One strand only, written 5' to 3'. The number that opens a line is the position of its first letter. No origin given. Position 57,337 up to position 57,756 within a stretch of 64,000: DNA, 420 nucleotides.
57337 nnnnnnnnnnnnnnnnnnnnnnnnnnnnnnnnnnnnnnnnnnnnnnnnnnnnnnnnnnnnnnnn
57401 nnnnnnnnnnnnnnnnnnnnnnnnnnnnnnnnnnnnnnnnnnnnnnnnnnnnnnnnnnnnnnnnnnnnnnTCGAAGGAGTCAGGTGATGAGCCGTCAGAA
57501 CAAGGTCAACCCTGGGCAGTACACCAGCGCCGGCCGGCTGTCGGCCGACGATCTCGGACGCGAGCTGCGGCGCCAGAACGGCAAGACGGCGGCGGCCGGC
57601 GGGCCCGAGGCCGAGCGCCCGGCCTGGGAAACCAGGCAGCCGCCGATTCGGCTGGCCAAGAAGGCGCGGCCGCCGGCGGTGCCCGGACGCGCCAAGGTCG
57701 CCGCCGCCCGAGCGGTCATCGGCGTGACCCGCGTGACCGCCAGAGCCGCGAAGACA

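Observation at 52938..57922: Co-directional cluster: FHA-winged-helix regulator, kinase-propeller, GGQ-less eRF1-like factor, small basic protein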

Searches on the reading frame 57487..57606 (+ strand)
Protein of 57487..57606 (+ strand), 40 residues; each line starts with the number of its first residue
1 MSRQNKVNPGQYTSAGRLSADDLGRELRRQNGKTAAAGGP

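Call 30: find_homologous_proteins(query=A2, max_evalue=0.001)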
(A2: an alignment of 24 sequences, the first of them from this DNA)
Query A2 (24 sequences) (40 aa, profile of the alignment): 1959 proteins with E <= 0.001 among 2014 candidates; the best 120 are listed.
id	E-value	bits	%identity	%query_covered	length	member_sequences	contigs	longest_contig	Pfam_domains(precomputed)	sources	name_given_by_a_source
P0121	8.8e-17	79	69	80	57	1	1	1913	-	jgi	jgi:hypothetical protein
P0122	9.4e-17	78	69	80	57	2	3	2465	-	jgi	jgi:hypothetical protein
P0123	1.0e-16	78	61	98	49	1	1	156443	-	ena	-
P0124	1.3e-16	78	43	100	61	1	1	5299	-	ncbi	-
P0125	2.3e-16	77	73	75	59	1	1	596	-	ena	-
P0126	3.2e-16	77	60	75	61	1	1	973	-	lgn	-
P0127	3.6e-16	77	57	88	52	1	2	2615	-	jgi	jgi:hypothetical protein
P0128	6.0e-16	76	60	75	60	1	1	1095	-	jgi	-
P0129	8.1e-16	75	63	75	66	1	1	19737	-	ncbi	-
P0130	8.8e-16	75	61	83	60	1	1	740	-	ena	-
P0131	9.0e-16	75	63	75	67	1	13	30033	-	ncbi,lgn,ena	-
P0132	9.7e-16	75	62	93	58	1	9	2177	-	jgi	jgi:hypothetical protein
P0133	1.1e-15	75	60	75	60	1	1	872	-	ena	-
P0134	1.2e-15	75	68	93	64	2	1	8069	-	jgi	jgi:hypothetical protein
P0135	1.3e-15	75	49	100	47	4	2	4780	-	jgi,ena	jgi:hypothetical protein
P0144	3.5e-15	73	60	75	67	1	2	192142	-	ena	-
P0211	2.7e-14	71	57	75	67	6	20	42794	-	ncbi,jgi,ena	jgi:hypothetical protein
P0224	3.6e-14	70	50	75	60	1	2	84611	-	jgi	jgi:hypothetical protein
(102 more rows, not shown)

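Call 32: find_encoding_contigs(protein=P0144, flank=5000, max_places=2)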
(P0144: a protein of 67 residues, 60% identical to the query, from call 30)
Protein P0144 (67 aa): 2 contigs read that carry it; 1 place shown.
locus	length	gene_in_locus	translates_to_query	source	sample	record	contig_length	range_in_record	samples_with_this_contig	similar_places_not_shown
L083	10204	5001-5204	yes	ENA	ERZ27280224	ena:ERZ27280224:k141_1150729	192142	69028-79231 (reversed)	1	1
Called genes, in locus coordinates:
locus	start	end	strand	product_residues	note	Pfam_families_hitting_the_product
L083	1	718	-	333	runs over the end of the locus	PF00072:Response_reg, PF13487:HD_5, PF01966:HD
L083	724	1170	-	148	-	PF02954:HTH_8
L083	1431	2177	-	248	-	PF01625:PMSR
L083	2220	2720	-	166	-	PF01641:SelR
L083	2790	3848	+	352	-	PF01300:Sua5_yciO_yrdC, PF03481:Sua5_C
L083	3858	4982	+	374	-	PF18854:baeRF_family10, PF03464:eRF1_2 (weak), PF18844:baeRF_family2, PF18845:baeRF_family3 (weak), PF18859:acVLRF1, PF10116:Host_attach (weak), PF03465:eRF1_3 (weak)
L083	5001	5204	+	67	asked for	-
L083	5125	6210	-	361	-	PF12725:DUF3810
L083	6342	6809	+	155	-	-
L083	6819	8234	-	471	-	-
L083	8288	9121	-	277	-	PF12679:ABC2_membrane_2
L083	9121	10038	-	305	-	PF00005:ABC_tran, PF13304:AAA_21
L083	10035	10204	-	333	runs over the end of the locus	-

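Call 33: find_encoding_contigs(protein=P0224, flank=5000, max_places=2)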
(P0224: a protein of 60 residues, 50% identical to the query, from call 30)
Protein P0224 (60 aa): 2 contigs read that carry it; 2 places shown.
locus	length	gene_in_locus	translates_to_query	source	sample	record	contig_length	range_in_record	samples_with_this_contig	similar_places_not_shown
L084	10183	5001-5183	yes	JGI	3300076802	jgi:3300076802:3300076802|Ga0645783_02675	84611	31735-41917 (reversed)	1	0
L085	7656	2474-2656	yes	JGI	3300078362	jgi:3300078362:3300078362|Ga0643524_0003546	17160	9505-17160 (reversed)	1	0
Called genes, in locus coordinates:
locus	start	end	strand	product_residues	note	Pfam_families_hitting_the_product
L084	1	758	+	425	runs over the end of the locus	PF02518:HATPase_c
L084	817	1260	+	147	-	-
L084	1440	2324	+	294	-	-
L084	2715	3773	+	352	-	PF01300:Sua5_yciO_yrdC, PF03481:Sua5_C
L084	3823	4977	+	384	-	PF18854:baeRF_family10, PF03464:eRF1_2 (weak), PF18844:baeRF_family2, PF18859:acVLRF1, PF03465:eRF1_3 (weak)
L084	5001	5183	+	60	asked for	-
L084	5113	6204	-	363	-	PF12725:DUF3810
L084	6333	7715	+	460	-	PF13620:CarboxypepD_reg (weak), PF24025:Ig_DR_A0283-like (weak), PF14686:fn3_3 (faint), PF17210:SdrD_B (faint), PF17802:SpaA (faint), PF22904:NOMO1-like_2nd (faint), PF13620:CarboxypepD_reg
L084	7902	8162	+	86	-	-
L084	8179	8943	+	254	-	PF20260:PUA_4, PF04452:Methyltrans_RNA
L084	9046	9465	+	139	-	PF00069:Pkinase, PF07714:PK_Tyr_Ser-Thr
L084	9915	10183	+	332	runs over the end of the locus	PF01063:Aminotran_4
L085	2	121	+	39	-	?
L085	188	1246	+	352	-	PF01300:Sua5_yciO_yrdC, PF03481:Sua5_C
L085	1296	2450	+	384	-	PF18854:baeRF_family10, PF03464:eRF1_2 (weak), PF18844:baeRF_family2, PF18859:acVLRF1, PF03465:eRF1_3 (weak)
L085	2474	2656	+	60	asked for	-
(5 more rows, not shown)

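Call 34: find_encoding_contigs(protein=P0211, flank=5000, max_places=3)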
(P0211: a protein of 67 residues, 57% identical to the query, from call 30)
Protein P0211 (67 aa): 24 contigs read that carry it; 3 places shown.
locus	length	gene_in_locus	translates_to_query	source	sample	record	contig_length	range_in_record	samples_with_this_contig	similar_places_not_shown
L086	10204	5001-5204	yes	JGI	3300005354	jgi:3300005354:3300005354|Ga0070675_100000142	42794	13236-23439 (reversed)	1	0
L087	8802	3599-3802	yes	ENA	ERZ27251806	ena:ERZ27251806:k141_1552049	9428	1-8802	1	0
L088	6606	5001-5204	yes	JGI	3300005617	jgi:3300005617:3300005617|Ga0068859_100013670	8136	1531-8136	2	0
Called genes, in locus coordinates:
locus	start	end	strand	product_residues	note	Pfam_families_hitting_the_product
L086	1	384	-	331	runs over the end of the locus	PF00072:Response_reg, PF13487:HD_5, PF01966:HD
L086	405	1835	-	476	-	PF00072:Response_reg, PF00158:Sigma54_activat, PF14532:Sigma54_activ_2, PF00004:AAA (weak), PF07724:AAA_2 (weak), PF07728:AAA_5, PF25601:AAA_lid_14, PF02954:HTH_8, +1 more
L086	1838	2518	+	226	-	-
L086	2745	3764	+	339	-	PF01300:Sua5_yciO_yrdC, PF03481:Sua5_C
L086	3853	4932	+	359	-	PF18854:baeRF_family10, PF18844:baeRF_family2, PF18859:acVLRF1, PF03465:eRF1_3 (weak)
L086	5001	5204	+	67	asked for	-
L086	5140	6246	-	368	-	PF12725:DUF3810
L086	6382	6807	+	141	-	-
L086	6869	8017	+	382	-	PF00882:Zn_dep_PLPC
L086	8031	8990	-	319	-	-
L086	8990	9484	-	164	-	-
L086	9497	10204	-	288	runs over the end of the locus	PF02737:3HCDH_N, PF00725:3HCDH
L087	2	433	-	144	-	?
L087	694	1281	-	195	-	PF01863:YgjP-like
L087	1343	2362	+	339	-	PF01300:Sua5_yciO_yrdC, PF03481:Sua5_C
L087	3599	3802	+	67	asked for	-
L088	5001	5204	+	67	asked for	-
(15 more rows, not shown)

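Call 56: search_solved_structures(query=A2, max_evalue=10, show_alignments=3)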
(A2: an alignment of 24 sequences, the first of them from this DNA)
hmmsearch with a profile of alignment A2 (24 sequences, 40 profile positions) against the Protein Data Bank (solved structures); distinct sequences matched with E-value up to 10: 2.
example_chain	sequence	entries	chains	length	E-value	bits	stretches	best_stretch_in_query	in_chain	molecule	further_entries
4ksi_A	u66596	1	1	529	1.2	12.4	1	14-37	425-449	Leucine aminopeptidase 1, chloroplastic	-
5d8n_A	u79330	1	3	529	1.2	12.4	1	14-37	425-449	Leucine aminopeptidase 1, chloroplastic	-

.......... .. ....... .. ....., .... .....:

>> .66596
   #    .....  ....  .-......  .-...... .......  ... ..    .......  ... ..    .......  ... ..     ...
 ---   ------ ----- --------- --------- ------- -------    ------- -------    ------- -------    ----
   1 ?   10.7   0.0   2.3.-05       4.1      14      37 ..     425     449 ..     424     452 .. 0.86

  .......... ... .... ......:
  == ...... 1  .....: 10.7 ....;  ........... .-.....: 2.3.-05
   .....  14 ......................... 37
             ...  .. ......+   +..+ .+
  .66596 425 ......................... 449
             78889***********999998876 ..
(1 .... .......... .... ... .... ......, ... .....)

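Call 76: predict_structure(alignment_id=A6)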
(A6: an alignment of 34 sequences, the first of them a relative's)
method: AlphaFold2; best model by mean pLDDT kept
length: 67 residues; sequences in the alignment: 34
mean_pLDDT: 62.6   pTM: 0.26
mean pLDDT of the five models: 62.6, 61.5, 60.0, 59.2, 57.8
residues with pLDDT >= 90: 0; 70-90: 20; 50-70: 43; < 50: 4
segments of 3 or more residues with pLDDT < 50: 65-67
pLDDT, mean of each block of 10 residues (from residue 1): 71 65 77 59 54 57 54
secondary structure, 60 per line:
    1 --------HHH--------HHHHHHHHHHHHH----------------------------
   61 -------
elements in order: H20-32

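Call 86: search_protein_representatives(alignment_id=A6)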
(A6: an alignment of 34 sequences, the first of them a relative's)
Query: 34 sequences, 63 profile positions. Proteins with E-value up to 0.001 (for the whole library): 488; up to 1e-10: 208; up to 1e-30: 0. The best 150 are listed.
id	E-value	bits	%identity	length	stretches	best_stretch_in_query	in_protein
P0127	1.5e-17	80.0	-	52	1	1-46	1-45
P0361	1.7e-17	79.9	-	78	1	1-63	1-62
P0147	3.4e-17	78.9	-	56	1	1-54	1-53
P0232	4.8e-17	78.4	-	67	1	1-61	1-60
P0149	5.5e-17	78.3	-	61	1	1-51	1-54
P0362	1.5e-16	76.9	-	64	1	1-63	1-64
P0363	1.8e-16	76.6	-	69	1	1-60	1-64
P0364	1.9e-16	76.5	-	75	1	1-63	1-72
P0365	2.5e-16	76.1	-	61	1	1-63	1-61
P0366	3.2e-16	75.8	-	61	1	1-58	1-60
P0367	3.5e-16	75.7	-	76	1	1-48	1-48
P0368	4.0e-16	75.5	-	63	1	1-56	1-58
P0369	4.4e-16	75.4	-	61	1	1-63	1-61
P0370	4.9e-16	75.2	-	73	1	1-59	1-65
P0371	6.1e-16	74.9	-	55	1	1-52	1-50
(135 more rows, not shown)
